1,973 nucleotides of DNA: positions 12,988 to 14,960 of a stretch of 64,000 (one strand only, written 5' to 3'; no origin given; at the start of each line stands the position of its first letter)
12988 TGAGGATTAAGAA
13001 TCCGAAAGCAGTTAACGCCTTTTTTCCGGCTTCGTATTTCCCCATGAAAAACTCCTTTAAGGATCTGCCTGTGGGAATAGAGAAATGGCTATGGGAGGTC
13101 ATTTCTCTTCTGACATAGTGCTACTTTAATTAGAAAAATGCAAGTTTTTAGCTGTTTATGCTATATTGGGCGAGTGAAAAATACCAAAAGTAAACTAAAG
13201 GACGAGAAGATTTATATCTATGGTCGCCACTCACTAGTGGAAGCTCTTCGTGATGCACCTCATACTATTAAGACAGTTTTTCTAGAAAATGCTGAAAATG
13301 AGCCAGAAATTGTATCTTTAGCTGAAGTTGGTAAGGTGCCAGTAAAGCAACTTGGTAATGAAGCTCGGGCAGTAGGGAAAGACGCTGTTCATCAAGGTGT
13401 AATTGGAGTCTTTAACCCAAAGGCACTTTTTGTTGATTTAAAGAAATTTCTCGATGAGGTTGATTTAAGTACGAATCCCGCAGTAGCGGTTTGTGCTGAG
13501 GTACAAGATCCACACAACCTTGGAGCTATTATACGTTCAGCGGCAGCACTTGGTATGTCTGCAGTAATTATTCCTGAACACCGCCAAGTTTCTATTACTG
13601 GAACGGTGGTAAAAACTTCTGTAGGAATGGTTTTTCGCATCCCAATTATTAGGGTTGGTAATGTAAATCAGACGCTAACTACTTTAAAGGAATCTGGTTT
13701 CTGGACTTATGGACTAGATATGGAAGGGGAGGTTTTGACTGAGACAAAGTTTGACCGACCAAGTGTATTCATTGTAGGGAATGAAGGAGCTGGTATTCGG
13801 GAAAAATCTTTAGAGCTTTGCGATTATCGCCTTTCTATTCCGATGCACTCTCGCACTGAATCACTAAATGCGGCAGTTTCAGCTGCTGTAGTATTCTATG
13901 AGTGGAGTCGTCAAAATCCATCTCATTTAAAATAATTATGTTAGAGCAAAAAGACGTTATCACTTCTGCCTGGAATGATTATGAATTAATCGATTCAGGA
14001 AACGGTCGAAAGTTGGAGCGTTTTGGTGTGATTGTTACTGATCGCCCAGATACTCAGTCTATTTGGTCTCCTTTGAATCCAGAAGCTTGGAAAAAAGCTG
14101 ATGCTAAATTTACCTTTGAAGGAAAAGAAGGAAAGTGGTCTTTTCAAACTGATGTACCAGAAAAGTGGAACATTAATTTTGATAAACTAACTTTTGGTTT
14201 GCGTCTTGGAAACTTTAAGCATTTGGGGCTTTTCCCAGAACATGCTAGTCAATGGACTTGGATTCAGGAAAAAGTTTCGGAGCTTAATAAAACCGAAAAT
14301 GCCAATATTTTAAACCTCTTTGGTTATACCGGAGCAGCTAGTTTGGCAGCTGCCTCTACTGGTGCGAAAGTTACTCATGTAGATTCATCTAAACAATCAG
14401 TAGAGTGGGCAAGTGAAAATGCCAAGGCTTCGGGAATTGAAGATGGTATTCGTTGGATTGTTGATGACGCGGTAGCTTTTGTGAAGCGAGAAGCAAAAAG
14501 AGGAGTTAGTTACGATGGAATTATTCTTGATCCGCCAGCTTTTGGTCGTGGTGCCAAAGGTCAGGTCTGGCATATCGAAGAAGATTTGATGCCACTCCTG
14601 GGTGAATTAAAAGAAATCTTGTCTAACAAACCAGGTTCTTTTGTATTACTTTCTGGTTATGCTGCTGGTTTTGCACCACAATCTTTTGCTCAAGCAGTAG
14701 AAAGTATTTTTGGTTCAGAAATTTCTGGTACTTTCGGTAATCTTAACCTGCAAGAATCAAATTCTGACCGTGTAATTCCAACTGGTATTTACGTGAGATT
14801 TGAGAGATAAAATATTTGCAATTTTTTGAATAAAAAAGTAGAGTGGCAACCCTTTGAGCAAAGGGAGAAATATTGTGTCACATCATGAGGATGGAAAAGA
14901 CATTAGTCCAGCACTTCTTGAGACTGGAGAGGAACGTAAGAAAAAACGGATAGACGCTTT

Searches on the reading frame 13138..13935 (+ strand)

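Call 55: search_protein_families(library=pfam, proteins=[window:13138-13935:+], max_evalue=0.0001)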
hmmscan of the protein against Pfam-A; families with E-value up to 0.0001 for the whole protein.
window:13138-13935:+ (265 aa): 2 families
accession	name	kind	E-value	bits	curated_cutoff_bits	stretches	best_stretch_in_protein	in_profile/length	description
PF00588.24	SpoU_methylase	-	7e-41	140.1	29.7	1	116-254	3-142/142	SpoU rRNA Methylase family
PF08032.17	SpoU_sub_bind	-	1.9e-08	35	22.8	1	26-95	1-73/76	RNA 2'-O ribose methyltransferase substrate binding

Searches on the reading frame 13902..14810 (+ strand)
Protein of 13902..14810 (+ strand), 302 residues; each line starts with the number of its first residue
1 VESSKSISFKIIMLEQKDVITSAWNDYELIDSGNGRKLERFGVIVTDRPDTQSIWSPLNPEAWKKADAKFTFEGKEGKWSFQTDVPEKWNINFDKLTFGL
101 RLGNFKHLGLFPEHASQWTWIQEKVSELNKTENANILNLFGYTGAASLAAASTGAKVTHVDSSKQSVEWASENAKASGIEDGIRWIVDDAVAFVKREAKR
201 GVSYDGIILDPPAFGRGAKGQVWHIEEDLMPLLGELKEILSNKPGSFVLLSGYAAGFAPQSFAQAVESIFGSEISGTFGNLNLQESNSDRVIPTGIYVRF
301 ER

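Call 55: search_protein_families(library=pfam, proteins=[window:13902-14810:+], max_evalue=0.0001)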
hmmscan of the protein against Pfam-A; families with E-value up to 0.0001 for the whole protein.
window:13902-14810:+ (302 aa): 3 families
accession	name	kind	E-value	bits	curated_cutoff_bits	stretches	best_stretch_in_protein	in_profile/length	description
PF10672.15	Methyltrans_SAM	-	4.1e-13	49.7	27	1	84-240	81-228/286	S-adenosylmethionine-dependent methyltransferase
PF03602.21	Cons_hypoth95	-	1.2e-09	38.5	24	1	130-212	39-122/182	Conserved hypothetical protein 95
PF09445.16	Methyltransf_15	-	3.2e-06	27.2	22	1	135-232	3-101/165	RNA cap guanine-N2 methyltransferase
